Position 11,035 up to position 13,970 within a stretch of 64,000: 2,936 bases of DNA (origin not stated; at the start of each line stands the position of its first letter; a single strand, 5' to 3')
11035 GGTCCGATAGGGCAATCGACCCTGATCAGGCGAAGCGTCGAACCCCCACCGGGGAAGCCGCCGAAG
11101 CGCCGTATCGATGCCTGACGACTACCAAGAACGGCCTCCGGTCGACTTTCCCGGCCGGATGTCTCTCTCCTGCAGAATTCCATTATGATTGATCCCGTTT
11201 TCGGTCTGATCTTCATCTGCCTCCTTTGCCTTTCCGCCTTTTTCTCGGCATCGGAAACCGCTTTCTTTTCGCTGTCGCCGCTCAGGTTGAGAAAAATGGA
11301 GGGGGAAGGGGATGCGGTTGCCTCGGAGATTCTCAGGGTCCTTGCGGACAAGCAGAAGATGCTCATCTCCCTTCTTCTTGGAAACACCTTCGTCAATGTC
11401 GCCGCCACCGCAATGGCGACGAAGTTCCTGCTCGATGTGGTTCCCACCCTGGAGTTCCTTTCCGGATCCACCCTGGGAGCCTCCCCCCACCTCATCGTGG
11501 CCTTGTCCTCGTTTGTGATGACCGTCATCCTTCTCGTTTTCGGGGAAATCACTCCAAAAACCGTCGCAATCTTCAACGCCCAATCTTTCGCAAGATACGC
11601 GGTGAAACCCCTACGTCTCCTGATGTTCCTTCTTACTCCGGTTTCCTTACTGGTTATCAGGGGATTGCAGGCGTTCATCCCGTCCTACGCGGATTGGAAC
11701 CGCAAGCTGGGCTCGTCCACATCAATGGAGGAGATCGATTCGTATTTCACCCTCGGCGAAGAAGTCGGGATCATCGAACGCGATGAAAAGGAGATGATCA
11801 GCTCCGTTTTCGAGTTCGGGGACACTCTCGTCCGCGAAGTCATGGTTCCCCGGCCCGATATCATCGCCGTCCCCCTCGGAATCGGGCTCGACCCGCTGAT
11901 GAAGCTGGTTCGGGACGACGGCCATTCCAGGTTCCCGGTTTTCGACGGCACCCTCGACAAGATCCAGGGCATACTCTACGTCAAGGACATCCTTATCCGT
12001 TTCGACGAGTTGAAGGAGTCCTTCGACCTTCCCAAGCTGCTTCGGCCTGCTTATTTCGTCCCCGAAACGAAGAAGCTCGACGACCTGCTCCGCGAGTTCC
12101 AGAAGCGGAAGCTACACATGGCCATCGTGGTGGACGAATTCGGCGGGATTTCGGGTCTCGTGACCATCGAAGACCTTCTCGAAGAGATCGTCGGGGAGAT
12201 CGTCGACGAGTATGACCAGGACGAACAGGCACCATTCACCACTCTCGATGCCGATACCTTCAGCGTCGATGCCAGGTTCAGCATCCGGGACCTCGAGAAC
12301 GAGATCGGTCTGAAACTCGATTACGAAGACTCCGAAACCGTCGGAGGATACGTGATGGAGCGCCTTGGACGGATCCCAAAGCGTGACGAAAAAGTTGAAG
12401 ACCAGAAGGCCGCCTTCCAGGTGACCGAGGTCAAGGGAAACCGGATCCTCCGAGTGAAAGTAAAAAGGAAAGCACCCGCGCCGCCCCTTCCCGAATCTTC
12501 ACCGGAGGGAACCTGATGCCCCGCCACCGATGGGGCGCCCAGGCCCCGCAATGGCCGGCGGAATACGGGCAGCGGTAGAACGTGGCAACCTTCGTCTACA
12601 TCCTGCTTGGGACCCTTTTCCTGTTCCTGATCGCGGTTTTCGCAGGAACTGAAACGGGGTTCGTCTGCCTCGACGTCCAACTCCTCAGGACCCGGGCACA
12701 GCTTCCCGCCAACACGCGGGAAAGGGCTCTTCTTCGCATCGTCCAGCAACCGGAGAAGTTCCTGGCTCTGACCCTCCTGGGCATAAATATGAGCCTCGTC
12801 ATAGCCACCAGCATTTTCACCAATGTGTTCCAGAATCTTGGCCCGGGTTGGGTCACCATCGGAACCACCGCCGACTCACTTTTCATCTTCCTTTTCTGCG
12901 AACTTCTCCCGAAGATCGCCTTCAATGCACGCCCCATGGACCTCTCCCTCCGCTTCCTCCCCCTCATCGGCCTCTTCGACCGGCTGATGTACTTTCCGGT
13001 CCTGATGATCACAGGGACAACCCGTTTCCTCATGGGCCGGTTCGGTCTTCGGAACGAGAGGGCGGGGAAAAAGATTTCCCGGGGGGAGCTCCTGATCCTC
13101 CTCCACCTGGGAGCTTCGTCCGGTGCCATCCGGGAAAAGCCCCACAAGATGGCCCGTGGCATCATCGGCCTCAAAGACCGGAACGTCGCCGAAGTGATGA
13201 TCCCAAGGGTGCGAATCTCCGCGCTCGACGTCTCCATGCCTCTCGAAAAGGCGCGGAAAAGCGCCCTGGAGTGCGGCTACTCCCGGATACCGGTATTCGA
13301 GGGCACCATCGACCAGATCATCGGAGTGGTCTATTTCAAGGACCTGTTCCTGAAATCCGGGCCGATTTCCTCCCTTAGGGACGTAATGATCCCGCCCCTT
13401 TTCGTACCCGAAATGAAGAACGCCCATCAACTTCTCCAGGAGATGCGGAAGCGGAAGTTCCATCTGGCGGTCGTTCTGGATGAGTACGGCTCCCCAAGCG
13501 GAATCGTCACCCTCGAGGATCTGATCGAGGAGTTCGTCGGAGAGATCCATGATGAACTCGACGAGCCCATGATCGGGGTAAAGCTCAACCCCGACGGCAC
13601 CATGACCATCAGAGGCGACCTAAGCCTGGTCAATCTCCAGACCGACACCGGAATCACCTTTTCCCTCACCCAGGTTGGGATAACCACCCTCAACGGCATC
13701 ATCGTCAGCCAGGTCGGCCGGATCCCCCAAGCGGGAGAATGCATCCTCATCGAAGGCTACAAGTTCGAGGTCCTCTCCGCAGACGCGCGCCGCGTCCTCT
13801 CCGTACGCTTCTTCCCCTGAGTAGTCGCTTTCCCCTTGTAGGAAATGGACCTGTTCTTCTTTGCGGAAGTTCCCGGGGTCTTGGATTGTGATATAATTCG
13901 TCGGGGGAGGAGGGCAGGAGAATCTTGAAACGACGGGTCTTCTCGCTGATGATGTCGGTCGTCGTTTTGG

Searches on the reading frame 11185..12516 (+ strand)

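Call 83: search_protein_families(library=pfam, proteins=[window:11185-12516:+], max_evalue=0.0001)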
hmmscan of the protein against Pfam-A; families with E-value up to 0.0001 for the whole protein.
window:11185-12516:+ (443 aa): 3 families
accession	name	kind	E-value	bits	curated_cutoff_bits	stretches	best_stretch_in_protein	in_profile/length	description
PF01595.25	CNNM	-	1.6e-42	145.6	28.4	1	8-201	1-181/181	Cyclin M transmembrane N-terminal domain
PF03471.22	CorC_HlyC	-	5.1e-21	74.9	27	1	354-429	3-80/81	Transporter associated domain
PF00571.33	CBS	-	2.4e-13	50.6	24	1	287-336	7-56/57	CBS domain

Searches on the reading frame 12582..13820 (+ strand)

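Call 83: search_protein_families(library=pfam, proteins=[window:12582-13820:+], max_evalue=0.0001)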
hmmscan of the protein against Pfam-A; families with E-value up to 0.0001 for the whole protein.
window:12582-13820:+ (412 aa): 3 families
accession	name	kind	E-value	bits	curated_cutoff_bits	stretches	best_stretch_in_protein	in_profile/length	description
PF01595.25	CNNM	-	8.4e-24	84.7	28.4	1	11-185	4-179/181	Cyclin M transmembrane N-terminal domain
PF03471.22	CorC_HlyC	-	3.7e-14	52.9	27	1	337-410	4-77/81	Transporter associated domain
PF00571.33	CBS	-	1e-13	51.8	24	1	266-319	2-56/57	CBS domain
